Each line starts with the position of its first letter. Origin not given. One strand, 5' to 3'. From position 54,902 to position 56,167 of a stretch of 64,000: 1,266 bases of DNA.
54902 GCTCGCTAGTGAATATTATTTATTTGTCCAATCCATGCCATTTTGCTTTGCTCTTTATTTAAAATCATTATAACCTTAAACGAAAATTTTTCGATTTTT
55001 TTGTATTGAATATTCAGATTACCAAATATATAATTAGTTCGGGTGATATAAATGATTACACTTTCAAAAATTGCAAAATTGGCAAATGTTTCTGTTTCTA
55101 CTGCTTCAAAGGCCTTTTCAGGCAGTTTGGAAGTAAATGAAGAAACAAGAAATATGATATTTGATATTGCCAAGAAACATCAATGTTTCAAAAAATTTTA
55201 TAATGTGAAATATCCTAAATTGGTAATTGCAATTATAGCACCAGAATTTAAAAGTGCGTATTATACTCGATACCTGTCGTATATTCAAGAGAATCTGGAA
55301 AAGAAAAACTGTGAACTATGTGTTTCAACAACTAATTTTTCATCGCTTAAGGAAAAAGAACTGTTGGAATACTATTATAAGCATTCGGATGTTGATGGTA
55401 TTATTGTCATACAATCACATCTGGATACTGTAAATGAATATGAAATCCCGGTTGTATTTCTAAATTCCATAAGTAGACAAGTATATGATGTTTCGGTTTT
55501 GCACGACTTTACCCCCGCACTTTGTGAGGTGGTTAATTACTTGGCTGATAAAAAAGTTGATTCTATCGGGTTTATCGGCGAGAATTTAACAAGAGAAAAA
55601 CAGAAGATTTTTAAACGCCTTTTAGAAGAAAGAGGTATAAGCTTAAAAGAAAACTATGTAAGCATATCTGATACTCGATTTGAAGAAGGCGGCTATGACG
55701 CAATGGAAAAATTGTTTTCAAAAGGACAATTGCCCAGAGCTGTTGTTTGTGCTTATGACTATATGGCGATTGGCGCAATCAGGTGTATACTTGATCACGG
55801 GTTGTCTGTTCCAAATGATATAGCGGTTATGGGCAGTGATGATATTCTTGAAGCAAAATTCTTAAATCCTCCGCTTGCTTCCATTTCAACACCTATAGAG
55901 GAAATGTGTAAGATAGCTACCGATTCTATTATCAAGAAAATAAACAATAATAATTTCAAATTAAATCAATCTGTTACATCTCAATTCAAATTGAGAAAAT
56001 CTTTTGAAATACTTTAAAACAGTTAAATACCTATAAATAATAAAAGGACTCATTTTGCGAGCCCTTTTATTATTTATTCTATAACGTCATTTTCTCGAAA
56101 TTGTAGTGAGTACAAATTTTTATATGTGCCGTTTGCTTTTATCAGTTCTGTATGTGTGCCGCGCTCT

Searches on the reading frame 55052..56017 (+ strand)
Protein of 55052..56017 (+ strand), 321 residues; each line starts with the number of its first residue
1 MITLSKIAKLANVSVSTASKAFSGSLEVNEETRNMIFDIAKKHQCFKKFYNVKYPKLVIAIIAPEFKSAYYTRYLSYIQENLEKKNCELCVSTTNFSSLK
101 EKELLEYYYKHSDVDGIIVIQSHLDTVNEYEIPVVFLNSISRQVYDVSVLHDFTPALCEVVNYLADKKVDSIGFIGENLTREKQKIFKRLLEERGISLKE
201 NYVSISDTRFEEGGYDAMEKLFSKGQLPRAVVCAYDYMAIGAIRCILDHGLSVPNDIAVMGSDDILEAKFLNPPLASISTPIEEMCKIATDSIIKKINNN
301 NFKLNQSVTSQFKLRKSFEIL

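Call 19: search_protein_families(library=pfam, proteins=[window:55052-56017:+], max_evalue=0.001)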
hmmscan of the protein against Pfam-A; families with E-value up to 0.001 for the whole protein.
window:55052-56017:+ (321 aa): 4 families
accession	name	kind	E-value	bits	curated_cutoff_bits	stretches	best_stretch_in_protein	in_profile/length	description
PF13377.12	Peripla_BP_3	-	8.6e-26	91.4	26.5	1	161-317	1-166/167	Periplasmic binding protein-like domain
PF00532.27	Peripla_BP_1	-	1.6e-10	41.4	22.2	1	57-301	2-265/281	Periplasmic binding proteins and sugar binding domain of LacI family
PF00356.27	LacI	-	4.1e-08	33.3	27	1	3-43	1-41/46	Bacterial regulatory proteins, lacI family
PF13407.12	Peripla_BP_4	-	8.5e-07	29.2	35.1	1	59-267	1-221/258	Periplasmic binding protein domain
